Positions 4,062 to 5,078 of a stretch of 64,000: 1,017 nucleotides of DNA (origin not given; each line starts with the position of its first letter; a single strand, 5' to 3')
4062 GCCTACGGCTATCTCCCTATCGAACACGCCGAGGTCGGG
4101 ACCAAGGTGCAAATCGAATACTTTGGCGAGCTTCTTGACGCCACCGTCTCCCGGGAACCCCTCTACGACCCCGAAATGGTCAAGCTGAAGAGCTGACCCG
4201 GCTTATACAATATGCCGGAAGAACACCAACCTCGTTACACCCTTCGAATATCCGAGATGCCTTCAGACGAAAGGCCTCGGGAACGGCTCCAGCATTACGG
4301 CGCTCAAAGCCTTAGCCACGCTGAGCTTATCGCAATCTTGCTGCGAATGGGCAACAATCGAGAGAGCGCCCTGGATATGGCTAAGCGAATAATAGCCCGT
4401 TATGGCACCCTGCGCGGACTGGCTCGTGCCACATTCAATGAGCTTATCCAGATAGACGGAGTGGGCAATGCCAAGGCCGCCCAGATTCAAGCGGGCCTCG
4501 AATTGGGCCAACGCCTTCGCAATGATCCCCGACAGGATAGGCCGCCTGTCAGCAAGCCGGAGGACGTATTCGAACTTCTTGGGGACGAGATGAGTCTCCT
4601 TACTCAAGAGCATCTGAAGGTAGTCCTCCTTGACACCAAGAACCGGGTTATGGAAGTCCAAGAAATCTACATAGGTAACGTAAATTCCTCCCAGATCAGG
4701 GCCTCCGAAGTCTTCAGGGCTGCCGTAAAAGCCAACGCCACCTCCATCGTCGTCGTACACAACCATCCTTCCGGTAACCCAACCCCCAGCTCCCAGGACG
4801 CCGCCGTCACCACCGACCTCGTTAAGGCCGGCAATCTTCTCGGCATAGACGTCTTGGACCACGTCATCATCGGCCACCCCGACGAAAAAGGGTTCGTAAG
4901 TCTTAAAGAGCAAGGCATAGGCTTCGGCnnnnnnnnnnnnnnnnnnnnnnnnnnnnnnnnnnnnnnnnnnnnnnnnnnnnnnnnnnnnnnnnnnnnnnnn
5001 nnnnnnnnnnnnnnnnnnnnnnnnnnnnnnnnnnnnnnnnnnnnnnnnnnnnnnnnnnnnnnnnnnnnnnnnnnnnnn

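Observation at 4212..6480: AT-rich orphan 480-aa coiled-coil protein directly downstream of radC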

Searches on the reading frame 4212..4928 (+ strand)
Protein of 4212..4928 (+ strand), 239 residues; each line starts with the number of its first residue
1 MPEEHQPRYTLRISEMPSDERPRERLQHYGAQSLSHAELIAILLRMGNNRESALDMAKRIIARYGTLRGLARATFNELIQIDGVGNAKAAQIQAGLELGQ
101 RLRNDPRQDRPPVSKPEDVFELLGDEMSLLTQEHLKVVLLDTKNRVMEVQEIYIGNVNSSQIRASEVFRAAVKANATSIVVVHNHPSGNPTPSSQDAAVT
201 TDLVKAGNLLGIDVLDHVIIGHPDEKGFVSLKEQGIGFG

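Call 3: search_protein_families(library=pfam, proteins=[window:4212-4928:+], max_evalue=1)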
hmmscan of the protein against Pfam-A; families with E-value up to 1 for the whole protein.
window:4212-4928:+ (239 aa): 10 families
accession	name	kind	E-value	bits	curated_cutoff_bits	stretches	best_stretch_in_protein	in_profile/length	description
PF04002.20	RadC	-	2.6e-40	137.5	22.1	1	114-235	2-120/121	RadC-like JAB domain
PF20582.4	UPF0758_N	-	1.9e-28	98.8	27.1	1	13-90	1-77/77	UPF0758 N-terminal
PF12826.13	HHH_2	-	5.9e-06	26.8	27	1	56-93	15-52/64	Helix-hairpin-helix motif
PF14464.11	Prok-JAB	-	0.00017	21.9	25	1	138-204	24-94/114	Prokaryotic homologs of the JAB domain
PF14520.12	HHH_5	-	0.00028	21.7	27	1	56-96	14-55/57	Helix-hairpin-helix domain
PF00633.29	HHH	-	0.005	17.1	24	1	66-92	1-27/30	Helix-hairpin-helix motif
PF07451.17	SpoVAD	-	0.042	13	22.1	1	137-216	166-244/329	Stage V sporulation protein AD (SpoVAD)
PF20817.2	XopL_C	-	0.061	14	27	1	62-99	119-156/173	Type III effector Xcv3220, C-terminal domain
PF08142.18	AARP2CN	-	0.063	13.4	23.8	1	56-94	32-69/73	AARP2CN (NUC121) domain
PF00730.31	HhH-GPD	-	0.2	12.4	26.2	1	51-94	12-60/108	HhH-GPD superfamily base excision DNA repair protein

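Call 4: search_protein_families(library=padloc, proteins=[window:4212-4928:+], max_evalue=1)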
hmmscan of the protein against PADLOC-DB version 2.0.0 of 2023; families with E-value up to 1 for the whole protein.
window:4212-4928:+ (239 aa): 7 families
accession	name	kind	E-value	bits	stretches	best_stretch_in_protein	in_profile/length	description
PDLC00900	JAB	-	0.00029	19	1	179-222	90-132/159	JAB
PDLC00908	JAB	-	0.00049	18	1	166-224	88-145/168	JAB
PDLC00909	JAB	-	0.0062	14.2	1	175-229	97-150/168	JAB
PDLC00896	JAB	-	0.019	12.7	1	183-232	98-145/159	JAB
PDLC00891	JAB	-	0.038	11.4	1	182-207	93-118/159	JAB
PDLC00898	JAB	-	0.042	11.4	1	182-215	99-132/162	JAB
PDLC00907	JAB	-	0.045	11.9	1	183-206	61-84/140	JAB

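Call 5: search_protein_families(library=ncbifam, proteins=[window:4212-4928:+], max_evalue=1)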
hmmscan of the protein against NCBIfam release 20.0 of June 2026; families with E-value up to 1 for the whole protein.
window:4212-4928:+ (239 aa): 12 families
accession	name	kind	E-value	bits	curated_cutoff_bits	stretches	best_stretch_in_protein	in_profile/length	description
NF000642.1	PRK00024.1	equivalog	2.7e-72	242.8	180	1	23-235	1-210/212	RadC family protein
TIGR00608.1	radc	subfamily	1e-65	221.6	133.85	1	21-235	1-216/218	RadC family protein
NF010009.0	PRK13482.1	equivalog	2.8e-06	26.8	201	1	55-98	303-346/357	DNA integrity scanning diadenylate cyclase DisA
NF010337.0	PRK13766.1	equivalog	0.0042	15.2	610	1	54-93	733-772/781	Hef nuclease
NF001824.0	PRK00558.1-5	equivalog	0.0047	15.3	451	1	57-97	605-645/652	excinuclease ABC subunit UvrC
NF033577.2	transpos_IS481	equivalog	0.0054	16.3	224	1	20-131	80-145/284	IS481 family transposase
NF009401.0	PRK12766.1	equivalog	0.0095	15.6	239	1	62-95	29-62/238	50S ribosomal protein L32e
NF011262.0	PRK14668.1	equivalog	0.014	13.8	544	1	56-94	537-575/577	excinuclease ABC subunit C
NF011260.0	PRK14666.1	equivalog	0.015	14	649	1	57-97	650-690/698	excinuclease ABC subunit C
TIGR00084.2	ruvA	equivalog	0.022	14.4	85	1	63-97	62-96/202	Holliday junction branch migration protein RuvA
TIGR01259.1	comE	subfamily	0.084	12.9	152.35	1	70-92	62-84/120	comEA protein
NF006160.0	PRK08304.1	subfamily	0.15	10.6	402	1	138-214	172-247/337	stage V sporulation protein AD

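Call 6: search_protein_families(library=phrogs, proteins=[window:4212-4928:+], max_evalue=1)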
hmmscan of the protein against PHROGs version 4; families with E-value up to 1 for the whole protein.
window:4212-4928:+ (239 aa): 4 families
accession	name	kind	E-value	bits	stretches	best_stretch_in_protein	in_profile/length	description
phrog_10276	-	DNA, RNA and nucleotide metabolism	5.9e-34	118.3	1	120-234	37-150/153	DNA repair protein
phrog_24545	-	DNA, RNA and nucleotide metabolism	0.12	12.8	1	55-99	182-226/229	HNH endonuclease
phrog_5556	-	tail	0.14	12.9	1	164-197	68-101/148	tail protein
phrog_35166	-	unknown function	0.21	11.6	1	137-198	24-83/322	-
